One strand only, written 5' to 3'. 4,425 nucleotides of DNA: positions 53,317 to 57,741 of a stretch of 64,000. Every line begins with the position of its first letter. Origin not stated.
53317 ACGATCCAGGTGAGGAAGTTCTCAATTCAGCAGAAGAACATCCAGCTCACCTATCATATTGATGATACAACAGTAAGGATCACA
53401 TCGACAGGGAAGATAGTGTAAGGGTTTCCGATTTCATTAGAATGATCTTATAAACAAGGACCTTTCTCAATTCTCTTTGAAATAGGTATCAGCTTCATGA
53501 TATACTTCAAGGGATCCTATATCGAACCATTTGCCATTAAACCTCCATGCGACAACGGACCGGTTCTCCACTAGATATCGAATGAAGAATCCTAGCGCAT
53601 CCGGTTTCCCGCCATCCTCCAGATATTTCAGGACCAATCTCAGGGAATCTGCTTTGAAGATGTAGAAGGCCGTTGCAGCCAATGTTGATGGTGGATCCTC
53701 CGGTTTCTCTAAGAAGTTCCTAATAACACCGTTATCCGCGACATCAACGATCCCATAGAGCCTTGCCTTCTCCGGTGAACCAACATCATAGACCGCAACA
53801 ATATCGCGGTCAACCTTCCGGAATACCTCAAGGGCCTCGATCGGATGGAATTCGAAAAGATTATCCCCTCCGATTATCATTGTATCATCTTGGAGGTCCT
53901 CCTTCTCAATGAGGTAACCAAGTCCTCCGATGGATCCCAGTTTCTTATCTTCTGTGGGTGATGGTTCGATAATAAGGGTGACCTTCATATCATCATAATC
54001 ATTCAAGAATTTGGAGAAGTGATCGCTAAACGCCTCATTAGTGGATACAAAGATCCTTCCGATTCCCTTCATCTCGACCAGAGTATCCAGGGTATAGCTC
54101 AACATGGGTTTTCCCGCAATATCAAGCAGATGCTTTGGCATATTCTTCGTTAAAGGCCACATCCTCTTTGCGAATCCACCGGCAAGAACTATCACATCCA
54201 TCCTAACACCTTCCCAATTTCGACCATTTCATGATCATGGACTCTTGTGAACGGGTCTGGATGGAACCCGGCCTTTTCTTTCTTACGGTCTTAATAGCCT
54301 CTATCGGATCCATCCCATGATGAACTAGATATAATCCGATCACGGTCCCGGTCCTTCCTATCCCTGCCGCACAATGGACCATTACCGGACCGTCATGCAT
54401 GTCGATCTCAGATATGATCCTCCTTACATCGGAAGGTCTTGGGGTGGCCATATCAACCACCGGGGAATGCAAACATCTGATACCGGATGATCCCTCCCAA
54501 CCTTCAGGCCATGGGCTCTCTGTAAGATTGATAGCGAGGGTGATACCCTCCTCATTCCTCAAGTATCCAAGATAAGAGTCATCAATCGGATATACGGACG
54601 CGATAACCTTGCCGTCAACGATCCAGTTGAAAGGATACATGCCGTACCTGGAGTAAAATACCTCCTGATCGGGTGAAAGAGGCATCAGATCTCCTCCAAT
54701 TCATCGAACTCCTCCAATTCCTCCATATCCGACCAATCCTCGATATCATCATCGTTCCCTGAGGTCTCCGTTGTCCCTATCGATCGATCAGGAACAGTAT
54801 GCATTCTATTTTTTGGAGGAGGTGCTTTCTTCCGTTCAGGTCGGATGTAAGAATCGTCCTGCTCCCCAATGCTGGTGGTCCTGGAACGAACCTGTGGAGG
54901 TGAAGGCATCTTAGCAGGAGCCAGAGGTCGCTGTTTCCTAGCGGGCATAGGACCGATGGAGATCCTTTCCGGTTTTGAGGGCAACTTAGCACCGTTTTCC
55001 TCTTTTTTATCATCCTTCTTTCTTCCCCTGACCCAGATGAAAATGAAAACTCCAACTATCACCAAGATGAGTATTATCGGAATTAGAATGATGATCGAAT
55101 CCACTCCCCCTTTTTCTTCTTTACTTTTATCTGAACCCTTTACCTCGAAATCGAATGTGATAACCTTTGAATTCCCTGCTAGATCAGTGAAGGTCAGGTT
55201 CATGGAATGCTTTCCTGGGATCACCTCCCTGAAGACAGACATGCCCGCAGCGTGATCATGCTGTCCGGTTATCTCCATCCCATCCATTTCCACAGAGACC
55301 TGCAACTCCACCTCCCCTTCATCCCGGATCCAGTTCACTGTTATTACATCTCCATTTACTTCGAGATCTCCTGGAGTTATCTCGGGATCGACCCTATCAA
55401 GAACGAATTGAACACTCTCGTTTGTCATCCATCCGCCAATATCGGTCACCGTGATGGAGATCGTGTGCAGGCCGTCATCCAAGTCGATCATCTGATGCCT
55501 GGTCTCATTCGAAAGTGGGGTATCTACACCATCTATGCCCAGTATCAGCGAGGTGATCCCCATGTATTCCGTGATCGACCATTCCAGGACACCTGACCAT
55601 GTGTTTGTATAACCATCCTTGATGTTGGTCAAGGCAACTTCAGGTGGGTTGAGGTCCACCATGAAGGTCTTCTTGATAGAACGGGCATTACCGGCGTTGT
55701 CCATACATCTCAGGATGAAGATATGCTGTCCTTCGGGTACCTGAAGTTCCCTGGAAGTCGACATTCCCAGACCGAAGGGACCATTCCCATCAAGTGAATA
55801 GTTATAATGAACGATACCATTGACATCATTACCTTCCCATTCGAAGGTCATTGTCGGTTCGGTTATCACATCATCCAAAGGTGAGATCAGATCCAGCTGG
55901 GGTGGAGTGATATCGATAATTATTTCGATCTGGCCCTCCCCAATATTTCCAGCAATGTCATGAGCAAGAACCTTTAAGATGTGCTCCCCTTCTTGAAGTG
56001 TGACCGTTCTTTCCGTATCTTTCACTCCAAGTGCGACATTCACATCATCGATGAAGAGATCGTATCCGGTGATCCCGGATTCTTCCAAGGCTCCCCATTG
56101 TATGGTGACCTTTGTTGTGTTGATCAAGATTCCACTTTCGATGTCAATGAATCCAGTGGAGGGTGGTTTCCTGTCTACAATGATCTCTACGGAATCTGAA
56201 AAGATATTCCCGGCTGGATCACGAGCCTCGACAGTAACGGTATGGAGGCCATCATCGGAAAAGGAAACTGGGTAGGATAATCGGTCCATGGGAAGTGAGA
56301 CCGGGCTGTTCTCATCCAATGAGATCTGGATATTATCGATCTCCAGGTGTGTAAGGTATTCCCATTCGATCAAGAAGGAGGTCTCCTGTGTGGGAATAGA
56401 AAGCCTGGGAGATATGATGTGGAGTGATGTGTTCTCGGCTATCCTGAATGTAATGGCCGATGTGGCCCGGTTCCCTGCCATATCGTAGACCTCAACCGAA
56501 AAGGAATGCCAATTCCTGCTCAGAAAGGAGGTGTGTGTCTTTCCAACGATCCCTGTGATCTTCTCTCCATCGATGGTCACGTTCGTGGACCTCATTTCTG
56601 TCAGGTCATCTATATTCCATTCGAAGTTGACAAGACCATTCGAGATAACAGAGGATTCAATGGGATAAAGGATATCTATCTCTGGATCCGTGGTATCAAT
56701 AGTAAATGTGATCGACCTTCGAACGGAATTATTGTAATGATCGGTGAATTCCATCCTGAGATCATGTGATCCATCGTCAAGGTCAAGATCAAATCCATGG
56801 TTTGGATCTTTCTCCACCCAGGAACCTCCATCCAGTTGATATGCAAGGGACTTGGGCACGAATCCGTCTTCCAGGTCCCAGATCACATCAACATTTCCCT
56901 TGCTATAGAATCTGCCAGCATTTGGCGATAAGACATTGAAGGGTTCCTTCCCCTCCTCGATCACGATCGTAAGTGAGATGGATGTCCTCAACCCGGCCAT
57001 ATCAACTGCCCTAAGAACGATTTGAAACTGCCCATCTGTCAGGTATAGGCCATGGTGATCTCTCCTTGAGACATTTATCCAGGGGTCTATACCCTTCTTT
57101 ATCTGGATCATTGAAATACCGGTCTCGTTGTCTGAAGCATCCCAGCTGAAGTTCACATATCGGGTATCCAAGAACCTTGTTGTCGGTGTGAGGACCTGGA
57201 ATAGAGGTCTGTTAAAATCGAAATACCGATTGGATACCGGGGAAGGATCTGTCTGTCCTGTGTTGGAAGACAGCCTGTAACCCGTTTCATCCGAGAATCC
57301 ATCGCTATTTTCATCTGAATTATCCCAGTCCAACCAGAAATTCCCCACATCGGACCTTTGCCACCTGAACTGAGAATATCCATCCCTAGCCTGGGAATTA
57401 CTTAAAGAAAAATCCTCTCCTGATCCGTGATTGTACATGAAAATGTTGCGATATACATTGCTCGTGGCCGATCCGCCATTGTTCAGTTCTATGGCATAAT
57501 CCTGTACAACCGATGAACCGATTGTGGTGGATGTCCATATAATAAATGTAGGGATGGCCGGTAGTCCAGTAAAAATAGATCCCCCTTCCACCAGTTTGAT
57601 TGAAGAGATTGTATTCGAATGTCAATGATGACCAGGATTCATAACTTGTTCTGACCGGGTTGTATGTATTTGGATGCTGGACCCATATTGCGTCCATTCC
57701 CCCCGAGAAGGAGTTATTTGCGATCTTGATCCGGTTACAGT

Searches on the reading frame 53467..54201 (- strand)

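Call 8: search_protein_families(library=ncbifam, proteins=[window:53467-54201:-], max_evalue=0.1)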
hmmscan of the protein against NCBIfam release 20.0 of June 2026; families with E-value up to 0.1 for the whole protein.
window:53467-54201:- (244 aa): 43 families (the best 25 are shown)
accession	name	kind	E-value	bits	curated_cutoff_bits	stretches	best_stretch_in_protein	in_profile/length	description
NF041313.1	UDPGP_AglF_Halo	equivalog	4.6e-26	91.7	400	1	1-236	1-229/234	UTP--glucose-1-phosphate uridylyltransferase AglF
TIGR03992.1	Arch_glmU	subfamily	6e-26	91.2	292.1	1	1-230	1-216/393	bifunctional sugar-1-phosphate nucleotidylyltransferase/acetyltransferase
TIGR01208.1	rmlA_long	equivalog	9.6e-24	83.9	320.25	1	4-235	3-228/353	glucose-1-phosphate thymidylyltransferase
NF052502.1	man1P_GTase_Rv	exception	1.1e-20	73.9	440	1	1-230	1-219/352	mannose-1-phosphate guanylyltransferase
TIGR01207.1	rmlA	equivalog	3.5e-20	72.3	360.65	1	4-240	3-235/286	glucose-1-phosphate thymidylyltransferase RfbA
TIGR02091.1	glgC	equivalog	5.3e-20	71.8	424.9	1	3-238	3-256/364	glucose-1-phosphate adenylyltransferase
TIGR01099.1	galU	equivalog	7.8e-20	71.5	326.8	2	122-236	141-260/261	UTP--glucose-1-phosphate uridylyltransferase GalU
NF003670.0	PRK05293.1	equivalog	9.5e-19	67.6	470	1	107-239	121-256/382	glucose-1-phosphate adenylyltransferase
NF041173.1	Sug_nt_acttase_Thmprot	equivalog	1.7e-18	66.8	600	1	1-229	1-215/405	bifunctional sugar-1-phosphate nucleotidylyltransferase/acetyltransferase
NF012024.0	PRK15480.1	equivalog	3.5e-18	65.7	588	1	4-195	7-191/292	glucose-1-phosphate thymidylyltransferase RfbA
NF002772.0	PRK02862.1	equivalog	2.6e-13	49.5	537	2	4-169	7-181/429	glucose-1-phosphate adenylyltransferase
NF045761.1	NAMPUrTaseMurU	equivalog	7.1e-13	48.9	250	1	1-238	1-224/226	N-acetylmuramate alpha-1-phosphate uridylyltransferase MurU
NF002023.0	PRK00844.1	subfamily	2.4e-11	43.1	458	1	100-237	115-272/408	glucose-1-phosphate adenylyltransferase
NF049965.1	GlMnHpPGnyltfHddC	equivalog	4e-11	43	300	1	1-182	1-167/221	D-glycero-D-manno-heptose 1-phosphate guanosyltransferase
NF001947.0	PRK00725.1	subfamily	5e-11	42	470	1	105-238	131-284/426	glucose-1-phosphate adenylyltransferase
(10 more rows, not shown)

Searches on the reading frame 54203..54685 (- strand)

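Call 8: search_protein_families(library=ncbifam, proteins=[window:54203-54685:-], max_evalue=0.1)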
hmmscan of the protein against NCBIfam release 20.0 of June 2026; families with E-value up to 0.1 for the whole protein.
window:54203-54685:- (160 aa): 3 families
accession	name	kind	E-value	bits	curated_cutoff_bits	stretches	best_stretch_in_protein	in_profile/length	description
NF009025.0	PRK12361.1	equivalog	3.9e-06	25.3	505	1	69-156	142-234/546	hypothetical protein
TIGR01244.1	TIGR01244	subfamily_domain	0.014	15.4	85.85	1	63-132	52-119/135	TIGR01244 family sulfur transferase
NF041348.1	XopH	equivalog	0.016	14.5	500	1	75-121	248-296/368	type III secretion system effector XopH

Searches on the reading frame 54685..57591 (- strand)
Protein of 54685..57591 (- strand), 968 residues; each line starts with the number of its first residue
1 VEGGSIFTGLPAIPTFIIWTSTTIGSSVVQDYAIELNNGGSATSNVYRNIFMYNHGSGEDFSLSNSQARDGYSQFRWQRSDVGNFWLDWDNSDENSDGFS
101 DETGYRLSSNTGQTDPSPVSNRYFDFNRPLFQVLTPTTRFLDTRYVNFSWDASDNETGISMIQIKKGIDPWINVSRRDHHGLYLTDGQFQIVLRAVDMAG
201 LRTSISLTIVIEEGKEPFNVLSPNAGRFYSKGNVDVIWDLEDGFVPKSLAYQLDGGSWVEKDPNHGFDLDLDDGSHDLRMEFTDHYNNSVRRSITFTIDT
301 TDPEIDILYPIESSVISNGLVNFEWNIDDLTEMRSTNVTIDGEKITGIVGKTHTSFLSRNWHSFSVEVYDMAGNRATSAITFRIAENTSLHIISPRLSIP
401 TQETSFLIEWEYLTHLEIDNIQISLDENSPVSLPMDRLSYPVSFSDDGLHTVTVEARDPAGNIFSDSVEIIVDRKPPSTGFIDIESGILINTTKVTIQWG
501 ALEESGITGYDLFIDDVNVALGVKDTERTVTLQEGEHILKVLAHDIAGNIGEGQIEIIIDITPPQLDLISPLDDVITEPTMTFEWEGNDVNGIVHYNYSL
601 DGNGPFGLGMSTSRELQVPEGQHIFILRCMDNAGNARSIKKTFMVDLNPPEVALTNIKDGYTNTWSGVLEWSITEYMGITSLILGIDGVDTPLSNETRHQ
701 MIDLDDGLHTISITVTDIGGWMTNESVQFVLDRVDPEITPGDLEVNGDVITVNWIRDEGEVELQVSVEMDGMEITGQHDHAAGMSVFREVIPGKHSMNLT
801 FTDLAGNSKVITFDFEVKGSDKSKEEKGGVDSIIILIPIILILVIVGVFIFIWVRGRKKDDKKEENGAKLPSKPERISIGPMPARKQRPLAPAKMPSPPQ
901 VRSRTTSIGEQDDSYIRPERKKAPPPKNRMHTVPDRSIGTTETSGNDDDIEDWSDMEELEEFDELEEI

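Call 8: search_protein_families(library=ncbifam, proteins=[window:54685-57591:-], max_evalue=0.1)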
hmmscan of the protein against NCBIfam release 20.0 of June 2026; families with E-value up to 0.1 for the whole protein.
window:54685-57591:- (968 aa): 7 families
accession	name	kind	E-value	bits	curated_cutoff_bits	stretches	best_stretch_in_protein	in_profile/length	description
NF047446.1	barrel_OmpL47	domain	1.2e-16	60.9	40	1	419-463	19-58/68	OmpL47-type beta-barrel domain-containing protein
NF033707.1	T9SS_sortase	equivalog_domain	2.9e-14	51.7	420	1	787-824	958-995/1095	type IX secretion system sortase PorU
NF033510.3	Ca_tandemer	repeat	8.8e-09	35.6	50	0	446-462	78-94/96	Ca2+-stabilized repeat-containing adhesin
NF047441.1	Lepto_OmpL47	equivalog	1.1e-07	31.8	250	1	620-655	296-332/336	multi-beta-barrel domain surface protein OmpL47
TIGR00847.1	ccoS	equivalog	0.0041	16.8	28.35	1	831-863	2-35/51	cbb3-type cytochrome oxidase assembly protein CcoS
NF006283.1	PRK08455.1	equivalog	0.027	14.1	187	1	822-866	10-54/182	flagellar basal body-associated protein FliL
NF045939.1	MHJ_0274_fam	hypoth_equivalog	0.034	13.9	80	1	833-871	2-40/165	MHJ_0274 family protein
